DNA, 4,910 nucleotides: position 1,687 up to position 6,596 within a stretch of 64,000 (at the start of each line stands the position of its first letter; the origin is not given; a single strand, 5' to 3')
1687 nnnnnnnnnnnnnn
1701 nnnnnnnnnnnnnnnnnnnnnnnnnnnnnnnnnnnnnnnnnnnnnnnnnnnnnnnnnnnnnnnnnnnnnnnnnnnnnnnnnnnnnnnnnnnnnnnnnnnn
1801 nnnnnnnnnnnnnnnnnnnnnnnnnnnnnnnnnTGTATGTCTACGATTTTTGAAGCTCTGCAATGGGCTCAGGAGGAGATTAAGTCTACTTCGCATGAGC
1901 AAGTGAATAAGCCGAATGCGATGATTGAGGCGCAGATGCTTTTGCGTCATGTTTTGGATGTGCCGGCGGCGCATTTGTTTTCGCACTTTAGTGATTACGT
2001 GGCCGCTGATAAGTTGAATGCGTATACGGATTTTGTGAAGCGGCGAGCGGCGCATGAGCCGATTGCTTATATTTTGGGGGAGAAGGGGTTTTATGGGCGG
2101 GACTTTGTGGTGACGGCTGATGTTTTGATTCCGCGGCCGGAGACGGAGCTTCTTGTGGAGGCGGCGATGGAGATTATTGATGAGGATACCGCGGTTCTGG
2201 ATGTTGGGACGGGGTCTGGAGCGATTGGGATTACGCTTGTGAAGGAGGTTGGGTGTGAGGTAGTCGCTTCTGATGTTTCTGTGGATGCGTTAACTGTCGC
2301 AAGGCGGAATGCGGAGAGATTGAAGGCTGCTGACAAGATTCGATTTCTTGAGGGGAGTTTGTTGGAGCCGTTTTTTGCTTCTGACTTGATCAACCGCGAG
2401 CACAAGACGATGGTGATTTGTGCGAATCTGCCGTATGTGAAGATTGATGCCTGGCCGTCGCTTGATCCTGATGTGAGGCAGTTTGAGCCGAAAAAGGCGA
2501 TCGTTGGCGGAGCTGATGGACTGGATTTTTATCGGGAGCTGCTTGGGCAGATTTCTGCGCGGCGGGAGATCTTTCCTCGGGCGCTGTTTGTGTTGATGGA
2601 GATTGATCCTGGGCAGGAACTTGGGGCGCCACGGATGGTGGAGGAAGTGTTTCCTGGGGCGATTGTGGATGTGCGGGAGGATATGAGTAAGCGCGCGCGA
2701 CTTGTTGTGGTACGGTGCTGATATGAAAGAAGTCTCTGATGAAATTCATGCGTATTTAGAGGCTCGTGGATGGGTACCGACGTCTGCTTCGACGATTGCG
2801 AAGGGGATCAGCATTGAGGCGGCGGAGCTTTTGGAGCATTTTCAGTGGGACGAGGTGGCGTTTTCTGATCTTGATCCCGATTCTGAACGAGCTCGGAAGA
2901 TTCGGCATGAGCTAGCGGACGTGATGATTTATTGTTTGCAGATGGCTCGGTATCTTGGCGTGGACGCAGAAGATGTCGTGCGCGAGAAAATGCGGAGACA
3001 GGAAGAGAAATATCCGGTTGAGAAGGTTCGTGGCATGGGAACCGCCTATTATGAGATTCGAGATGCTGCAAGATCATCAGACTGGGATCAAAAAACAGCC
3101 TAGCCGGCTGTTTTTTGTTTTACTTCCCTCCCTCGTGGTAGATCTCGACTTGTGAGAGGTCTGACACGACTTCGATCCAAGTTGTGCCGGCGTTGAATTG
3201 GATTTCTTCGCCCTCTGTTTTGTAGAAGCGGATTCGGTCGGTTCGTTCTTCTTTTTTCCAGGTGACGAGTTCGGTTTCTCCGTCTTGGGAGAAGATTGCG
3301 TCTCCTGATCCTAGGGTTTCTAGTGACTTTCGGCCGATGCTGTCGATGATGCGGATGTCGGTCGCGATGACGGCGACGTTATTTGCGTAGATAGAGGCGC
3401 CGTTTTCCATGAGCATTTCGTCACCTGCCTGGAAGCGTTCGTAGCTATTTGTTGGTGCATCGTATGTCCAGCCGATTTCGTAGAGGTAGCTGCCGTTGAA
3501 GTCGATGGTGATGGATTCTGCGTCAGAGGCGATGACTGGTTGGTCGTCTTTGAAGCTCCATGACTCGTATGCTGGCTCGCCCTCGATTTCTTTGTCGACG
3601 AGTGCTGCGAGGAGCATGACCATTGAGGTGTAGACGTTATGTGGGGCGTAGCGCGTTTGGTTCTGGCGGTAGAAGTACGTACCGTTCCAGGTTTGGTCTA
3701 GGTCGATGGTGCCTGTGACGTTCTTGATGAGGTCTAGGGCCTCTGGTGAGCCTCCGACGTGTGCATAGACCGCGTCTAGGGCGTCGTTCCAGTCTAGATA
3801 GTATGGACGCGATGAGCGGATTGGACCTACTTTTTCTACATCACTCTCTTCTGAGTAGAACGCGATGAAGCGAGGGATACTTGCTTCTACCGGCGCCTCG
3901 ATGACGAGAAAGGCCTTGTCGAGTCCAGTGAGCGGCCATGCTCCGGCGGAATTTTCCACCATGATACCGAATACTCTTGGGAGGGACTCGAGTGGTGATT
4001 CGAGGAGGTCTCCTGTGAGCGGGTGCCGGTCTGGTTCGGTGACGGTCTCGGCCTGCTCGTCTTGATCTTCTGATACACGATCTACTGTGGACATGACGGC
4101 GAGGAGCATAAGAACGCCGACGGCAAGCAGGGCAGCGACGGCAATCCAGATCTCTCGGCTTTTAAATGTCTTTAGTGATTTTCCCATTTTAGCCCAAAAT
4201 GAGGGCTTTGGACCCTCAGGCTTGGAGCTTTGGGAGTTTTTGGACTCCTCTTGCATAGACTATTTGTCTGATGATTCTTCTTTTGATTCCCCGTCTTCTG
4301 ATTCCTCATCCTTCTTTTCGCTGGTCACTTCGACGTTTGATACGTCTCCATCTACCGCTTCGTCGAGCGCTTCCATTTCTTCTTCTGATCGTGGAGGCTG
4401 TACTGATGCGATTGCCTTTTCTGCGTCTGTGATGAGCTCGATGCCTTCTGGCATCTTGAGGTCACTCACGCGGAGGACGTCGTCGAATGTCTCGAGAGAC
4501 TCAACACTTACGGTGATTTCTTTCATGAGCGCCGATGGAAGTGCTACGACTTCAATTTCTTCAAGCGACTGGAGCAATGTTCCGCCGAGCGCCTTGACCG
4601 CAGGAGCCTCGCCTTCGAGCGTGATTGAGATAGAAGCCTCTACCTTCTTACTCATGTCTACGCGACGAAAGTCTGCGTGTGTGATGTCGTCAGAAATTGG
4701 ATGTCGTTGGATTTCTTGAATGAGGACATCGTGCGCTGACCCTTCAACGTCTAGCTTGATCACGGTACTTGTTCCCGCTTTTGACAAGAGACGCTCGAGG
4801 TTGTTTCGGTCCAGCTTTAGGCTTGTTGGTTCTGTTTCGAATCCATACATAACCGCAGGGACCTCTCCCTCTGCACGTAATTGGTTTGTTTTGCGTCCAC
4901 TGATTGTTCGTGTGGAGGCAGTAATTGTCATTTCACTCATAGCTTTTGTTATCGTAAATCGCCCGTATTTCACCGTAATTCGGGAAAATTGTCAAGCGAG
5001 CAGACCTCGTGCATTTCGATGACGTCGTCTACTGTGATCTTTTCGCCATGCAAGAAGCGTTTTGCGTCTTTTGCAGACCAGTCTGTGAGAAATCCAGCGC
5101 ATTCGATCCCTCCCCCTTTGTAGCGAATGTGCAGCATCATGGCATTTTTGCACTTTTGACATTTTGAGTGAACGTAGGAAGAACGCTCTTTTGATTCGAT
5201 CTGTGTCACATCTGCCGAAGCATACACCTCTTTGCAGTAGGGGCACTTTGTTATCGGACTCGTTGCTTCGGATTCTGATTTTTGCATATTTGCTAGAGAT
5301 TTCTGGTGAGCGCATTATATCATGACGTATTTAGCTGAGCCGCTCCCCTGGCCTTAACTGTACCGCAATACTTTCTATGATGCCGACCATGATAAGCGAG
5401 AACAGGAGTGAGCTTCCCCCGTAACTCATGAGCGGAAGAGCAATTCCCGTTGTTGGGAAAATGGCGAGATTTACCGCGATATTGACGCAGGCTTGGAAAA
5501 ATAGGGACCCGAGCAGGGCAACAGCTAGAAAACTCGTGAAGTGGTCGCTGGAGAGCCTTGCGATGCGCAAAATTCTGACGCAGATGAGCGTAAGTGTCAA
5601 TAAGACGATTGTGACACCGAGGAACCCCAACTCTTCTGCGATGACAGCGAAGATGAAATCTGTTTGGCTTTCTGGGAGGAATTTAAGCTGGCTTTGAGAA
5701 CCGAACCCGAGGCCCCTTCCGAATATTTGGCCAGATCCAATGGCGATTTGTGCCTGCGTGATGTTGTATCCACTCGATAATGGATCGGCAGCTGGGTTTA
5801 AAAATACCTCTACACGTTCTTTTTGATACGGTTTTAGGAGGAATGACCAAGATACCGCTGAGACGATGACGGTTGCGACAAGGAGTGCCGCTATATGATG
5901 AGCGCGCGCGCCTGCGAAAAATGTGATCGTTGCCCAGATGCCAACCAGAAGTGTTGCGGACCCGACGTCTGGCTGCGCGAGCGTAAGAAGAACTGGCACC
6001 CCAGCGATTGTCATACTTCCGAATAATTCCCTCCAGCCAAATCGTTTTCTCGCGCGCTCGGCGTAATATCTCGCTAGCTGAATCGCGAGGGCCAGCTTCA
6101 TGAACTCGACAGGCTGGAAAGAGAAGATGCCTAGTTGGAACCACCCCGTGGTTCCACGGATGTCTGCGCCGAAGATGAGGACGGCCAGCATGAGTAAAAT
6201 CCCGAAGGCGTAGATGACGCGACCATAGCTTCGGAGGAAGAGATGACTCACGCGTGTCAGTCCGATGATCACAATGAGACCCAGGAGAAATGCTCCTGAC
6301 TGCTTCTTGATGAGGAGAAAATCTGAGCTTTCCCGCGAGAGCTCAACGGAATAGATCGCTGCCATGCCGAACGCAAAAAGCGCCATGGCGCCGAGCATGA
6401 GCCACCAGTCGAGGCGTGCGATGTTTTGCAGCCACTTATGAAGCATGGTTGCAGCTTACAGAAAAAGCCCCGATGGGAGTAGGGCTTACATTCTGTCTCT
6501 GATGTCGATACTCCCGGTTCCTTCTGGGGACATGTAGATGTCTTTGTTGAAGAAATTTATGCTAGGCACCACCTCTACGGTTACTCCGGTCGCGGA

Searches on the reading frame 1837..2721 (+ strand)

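Call 63: search_protein_families(library=pfam, proteins=[window:1837-2721:+], max_evalue=0.0001)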
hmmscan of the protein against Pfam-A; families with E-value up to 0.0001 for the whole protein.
window:1837-2721:+ (294 aa): 7 families
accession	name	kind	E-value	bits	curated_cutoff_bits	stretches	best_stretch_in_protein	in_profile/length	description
PF17827.6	PrmC_N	-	3.9e-15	56.6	23.4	1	6-81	1-71/71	PrmC N-terminal domain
PF13649.12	Methyltransf_25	-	9.2e-09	36.3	27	1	120-180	1-60/97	Methyltransferase domain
PF13847.12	Methyltransf_31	-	2.2e-08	34.3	27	1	114-177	1-65/145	Methyltransferase domain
PF06325.19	PrmA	-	6e-08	33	22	1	103-197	148-233/296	Ribosomal protein L11 methyltransferase (PrmA)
PF05175.20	MTS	-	7.5e-08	32.6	23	1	103-179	20-94/170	Methyltransferase small domain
PF12847.13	Methyltransf_18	-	3.5e-06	27.6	27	1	108-179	6-78/151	Methyltransferase domain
PF08242.18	Methyltransf_12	-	6.2e-05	24.1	30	0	121-182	1-66/98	Methyltransferase domain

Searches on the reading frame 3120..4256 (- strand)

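Call 63: search_protein_families(library=pfam, proteins=[window:3120-4256:-], max_evalue=0.0001)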
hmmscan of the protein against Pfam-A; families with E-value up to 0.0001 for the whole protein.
window:3120-4256:- (378 aa): 2 families
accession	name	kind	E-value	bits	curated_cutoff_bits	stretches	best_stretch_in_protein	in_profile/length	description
PF11258.13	DUF3048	-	1e-34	120.3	25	1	81-223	2-146/148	Protein of unknown function (DUF3048) N-terminal domain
PF17479.7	DUF3048_C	-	8.7e-23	81.3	25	1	258-361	10-114/114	Protein of unknown function (DUF3048) C-terminal domain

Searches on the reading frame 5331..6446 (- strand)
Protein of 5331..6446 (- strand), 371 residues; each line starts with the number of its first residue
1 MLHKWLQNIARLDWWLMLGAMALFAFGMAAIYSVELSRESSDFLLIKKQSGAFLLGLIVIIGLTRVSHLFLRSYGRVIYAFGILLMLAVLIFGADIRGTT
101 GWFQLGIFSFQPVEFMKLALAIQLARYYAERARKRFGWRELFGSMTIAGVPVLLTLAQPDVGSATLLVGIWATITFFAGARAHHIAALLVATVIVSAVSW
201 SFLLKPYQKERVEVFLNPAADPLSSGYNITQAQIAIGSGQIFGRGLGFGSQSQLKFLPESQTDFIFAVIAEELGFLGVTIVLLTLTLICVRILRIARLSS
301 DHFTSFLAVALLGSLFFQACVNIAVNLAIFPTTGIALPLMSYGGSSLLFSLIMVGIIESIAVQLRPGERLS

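Call 63: search_protein_families(library=pfam, proteins=[window:5331-6446:-], max_evalue=0.0001)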
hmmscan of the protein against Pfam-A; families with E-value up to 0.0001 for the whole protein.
window:5331-6446:- (371 aa): 1 family
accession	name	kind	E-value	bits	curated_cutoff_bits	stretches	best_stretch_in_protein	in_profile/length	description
PF01098.24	FTSW_RODA_SPOVE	-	7.5e-97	324.9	26.4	1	17-364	5-354/356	Cell cycle protein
